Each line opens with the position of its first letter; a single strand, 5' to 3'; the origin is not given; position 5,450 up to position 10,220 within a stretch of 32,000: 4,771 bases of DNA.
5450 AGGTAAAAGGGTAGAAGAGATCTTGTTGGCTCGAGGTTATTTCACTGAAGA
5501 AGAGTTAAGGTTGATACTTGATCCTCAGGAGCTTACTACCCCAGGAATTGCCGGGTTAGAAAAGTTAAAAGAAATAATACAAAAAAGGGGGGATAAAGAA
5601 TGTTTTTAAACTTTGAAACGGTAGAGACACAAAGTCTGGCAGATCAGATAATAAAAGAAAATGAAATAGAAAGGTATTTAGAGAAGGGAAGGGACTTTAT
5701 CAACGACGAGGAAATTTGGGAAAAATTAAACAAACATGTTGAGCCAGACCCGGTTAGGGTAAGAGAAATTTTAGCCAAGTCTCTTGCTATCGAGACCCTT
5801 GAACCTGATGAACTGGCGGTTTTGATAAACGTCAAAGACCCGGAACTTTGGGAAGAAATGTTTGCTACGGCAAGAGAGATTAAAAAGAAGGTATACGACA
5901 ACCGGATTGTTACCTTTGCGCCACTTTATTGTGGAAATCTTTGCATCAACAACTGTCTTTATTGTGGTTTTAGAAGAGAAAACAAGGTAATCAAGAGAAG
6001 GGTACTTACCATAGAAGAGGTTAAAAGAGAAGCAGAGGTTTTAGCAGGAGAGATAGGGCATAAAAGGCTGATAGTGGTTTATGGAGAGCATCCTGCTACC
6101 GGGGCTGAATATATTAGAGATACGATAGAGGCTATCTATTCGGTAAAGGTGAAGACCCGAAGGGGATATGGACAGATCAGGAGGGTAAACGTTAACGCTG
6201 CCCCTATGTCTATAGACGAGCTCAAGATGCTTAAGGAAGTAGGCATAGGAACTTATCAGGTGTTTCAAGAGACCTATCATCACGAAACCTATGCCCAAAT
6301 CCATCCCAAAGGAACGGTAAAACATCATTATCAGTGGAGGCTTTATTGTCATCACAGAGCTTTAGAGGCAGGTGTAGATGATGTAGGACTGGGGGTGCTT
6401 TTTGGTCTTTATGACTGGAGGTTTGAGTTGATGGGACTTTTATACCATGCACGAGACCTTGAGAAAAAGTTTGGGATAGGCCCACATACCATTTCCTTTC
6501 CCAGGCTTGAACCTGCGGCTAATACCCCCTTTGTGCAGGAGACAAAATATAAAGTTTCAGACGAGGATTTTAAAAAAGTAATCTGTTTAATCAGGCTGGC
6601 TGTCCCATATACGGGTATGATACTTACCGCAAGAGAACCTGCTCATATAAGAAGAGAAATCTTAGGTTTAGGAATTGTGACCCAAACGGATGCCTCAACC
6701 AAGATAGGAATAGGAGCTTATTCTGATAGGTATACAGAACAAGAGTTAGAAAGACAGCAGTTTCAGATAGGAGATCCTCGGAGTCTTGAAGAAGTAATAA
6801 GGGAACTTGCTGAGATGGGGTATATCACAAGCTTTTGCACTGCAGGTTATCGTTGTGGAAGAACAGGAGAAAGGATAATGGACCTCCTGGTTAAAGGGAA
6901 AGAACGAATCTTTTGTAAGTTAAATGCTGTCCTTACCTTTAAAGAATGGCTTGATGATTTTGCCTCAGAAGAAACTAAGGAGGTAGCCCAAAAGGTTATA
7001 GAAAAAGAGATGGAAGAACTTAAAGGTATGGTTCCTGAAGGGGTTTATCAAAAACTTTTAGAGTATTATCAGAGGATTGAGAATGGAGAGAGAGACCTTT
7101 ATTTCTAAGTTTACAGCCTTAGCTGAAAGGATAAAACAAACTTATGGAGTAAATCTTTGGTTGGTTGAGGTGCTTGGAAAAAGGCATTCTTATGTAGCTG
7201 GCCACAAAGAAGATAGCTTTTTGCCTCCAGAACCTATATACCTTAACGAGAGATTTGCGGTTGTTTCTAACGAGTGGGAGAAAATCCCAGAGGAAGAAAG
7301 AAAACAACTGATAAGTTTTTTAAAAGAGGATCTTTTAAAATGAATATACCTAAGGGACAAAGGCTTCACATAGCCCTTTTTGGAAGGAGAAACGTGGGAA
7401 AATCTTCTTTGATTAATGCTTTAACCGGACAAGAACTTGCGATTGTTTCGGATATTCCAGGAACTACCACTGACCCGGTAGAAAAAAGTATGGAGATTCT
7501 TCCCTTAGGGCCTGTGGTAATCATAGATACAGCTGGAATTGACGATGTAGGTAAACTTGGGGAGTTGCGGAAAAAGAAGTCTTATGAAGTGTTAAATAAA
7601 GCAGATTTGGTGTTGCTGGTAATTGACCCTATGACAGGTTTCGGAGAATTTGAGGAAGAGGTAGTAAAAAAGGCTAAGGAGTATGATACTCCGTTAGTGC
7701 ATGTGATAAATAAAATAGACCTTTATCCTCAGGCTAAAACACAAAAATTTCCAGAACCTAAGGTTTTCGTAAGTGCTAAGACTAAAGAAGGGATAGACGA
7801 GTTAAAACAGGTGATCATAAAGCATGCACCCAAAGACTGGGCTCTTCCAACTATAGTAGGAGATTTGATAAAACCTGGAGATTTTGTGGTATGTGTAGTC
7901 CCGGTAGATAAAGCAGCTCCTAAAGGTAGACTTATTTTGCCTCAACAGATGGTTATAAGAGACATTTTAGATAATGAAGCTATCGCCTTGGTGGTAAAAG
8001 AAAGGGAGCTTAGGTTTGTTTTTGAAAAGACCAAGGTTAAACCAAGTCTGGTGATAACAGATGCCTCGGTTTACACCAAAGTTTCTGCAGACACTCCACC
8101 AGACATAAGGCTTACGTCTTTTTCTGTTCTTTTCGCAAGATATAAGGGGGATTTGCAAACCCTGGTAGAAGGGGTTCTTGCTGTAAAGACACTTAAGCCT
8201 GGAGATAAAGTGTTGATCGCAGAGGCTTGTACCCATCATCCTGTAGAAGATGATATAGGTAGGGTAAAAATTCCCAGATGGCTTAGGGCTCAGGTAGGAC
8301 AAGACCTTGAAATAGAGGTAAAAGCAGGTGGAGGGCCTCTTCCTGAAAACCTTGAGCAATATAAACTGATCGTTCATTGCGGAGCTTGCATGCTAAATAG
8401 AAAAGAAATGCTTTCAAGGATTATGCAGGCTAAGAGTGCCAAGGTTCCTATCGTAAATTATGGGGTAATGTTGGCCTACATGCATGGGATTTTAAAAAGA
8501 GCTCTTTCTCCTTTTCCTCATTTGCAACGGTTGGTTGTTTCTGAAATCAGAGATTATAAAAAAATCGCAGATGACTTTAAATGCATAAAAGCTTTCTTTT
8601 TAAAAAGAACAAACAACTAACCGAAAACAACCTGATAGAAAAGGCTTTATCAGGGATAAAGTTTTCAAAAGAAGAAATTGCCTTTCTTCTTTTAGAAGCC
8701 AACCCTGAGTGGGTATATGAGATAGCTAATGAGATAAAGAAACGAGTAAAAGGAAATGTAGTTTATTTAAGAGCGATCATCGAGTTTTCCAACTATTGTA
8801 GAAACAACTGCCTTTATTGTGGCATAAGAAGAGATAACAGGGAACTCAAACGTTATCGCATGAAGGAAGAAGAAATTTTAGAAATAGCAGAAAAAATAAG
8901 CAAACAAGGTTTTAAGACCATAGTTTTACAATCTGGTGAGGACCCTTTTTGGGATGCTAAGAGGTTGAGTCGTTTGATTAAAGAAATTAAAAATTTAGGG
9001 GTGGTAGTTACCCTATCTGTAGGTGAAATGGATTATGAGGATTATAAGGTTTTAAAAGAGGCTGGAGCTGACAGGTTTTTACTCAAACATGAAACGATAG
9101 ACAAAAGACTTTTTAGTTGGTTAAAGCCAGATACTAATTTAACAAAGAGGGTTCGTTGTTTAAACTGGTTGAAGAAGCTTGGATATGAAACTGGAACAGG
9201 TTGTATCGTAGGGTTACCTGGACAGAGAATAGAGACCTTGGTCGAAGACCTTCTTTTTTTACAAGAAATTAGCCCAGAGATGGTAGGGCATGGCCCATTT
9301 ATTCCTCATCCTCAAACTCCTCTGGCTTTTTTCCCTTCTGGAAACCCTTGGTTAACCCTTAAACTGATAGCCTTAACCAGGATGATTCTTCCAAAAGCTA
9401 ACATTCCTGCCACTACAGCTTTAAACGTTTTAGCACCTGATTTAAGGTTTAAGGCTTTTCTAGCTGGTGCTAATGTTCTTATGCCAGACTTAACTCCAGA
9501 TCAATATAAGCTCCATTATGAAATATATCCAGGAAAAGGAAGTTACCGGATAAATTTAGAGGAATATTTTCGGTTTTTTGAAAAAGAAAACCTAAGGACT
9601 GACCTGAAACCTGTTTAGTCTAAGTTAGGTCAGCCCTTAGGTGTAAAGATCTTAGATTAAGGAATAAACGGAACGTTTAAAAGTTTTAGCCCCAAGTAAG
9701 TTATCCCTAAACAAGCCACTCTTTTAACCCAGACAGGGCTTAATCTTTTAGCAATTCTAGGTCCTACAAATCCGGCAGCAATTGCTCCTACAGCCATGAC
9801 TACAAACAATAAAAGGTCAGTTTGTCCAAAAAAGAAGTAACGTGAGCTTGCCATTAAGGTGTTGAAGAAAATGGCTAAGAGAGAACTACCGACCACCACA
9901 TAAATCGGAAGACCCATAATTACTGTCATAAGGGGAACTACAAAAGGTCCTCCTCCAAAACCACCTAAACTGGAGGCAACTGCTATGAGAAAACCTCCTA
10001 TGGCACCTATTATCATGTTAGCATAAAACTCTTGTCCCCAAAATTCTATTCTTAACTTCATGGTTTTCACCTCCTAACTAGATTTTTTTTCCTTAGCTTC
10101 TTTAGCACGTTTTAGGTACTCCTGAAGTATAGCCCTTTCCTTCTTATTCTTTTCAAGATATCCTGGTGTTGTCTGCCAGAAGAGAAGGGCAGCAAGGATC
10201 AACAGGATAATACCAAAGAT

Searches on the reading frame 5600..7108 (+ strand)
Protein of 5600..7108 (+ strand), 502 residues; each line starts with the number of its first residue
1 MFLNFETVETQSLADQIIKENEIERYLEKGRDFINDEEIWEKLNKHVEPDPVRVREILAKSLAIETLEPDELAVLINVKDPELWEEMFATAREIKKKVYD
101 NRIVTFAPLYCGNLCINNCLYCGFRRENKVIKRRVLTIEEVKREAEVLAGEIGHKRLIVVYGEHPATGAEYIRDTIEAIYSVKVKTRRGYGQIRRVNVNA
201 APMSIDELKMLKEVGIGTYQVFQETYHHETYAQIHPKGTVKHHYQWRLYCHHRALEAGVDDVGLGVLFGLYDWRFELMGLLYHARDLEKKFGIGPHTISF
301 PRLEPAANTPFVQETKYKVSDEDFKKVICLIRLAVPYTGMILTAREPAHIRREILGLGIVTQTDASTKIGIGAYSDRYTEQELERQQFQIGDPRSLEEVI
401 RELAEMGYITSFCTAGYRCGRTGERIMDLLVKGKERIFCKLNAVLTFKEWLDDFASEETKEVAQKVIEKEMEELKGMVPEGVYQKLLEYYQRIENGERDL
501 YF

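Call 34: search_protein_families(library=pfam, proteins=[window:5600-7108:+], max_evalue=0.00001)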
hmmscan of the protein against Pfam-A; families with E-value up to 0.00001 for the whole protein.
window:5600-7108:+ (502 aa): 2 families
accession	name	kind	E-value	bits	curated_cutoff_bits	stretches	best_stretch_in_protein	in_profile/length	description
PF04055.27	Radical_SAM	-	6.7e-18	65.8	29.5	1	112-268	4-149/166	Radical SAM superfamily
PF06968.18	BATS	-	2.3e-16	60.2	22.2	1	299-408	1-87/88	Biotin and Thiamin Synthesis associated domain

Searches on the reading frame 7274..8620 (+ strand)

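Call 34: search_protein_families(library=pfam, proteins=[window:7274-8620:+], max_evalue=0.00001)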
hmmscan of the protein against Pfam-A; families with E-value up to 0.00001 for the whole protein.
window:7274-8620:+ (448 aa): 6 families
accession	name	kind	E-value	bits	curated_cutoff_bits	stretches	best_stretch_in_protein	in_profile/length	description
PF18133.7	HydF_tetramer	-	1.5e-47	160.7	22.6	1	296-413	2-118/118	Hydrogen maturase F tetramerization domain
PF18128.7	HydF_dimer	-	9e-39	132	23.4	1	194-292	1-99/99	Hydrogen maturase F dimerization domain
PF01926.29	MMR_HSR1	-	1.8e-25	89.7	21.9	1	32-147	1-113/113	50S ribosome-binding GTPase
PF02421.24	FeoB_N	-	5.7e-10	39.4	27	1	32-179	2-154/156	Ferrous iron transport protein B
PF00009.33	GTP_EFTU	-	3.5e-09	36.9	26.5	1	103-186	86-187/188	Elongation factor Tu GTP binding domain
PF00350.29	Dynamin_N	-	2.5e-08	34.6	27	0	33-65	1-33/168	Dynamin family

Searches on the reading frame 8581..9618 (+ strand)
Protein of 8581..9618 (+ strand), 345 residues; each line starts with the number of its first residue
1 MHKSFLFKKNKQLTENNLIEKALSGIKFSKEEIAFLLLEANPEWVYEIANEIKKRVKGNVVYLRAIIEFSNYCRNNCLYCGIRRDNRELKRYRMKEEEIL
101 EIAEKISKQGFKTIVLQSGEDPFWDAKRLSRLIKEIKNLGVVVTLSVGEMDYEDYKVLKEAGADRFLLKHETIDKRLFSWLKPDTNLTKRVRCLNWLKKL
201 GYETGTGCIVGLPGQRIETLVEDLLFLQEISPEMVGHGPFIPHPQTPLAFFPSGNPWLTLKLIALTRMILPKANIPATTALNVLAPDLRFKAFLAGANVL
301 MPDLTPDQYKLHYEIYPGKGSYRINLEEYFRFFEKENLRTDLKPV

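Call 34: search_protein_families(library=pfam, proteins=[window:8581-9618:+], max_evalue=0.00001)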
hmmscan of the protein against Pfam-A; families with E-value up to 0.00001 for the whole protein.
window:8581-9618:+ (345 aa): 1 family
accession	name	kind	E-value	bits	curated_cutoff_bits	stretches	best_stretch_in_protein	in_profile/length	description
PF04055.27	Radical_SAM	-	9.4e-24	84.9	29.5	1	67-226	1-165/166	Radical SAM superfamily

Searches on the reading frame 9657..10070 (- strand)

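Call 34: search_protein_families(library=pfam, proteins=[window:9657-10070:-], max_evalue=0.00001)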
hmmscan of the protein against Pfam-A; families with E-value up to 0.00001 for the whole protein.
window:9657-10070:- (137 aa): 1 family
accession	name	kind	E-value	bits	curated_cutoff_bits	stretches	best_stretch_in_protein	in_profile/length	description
PF01925.25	TauE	-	7.5e-21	75.3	32.6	1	18-130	125-237/237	Sulfite exporter TauE/SafE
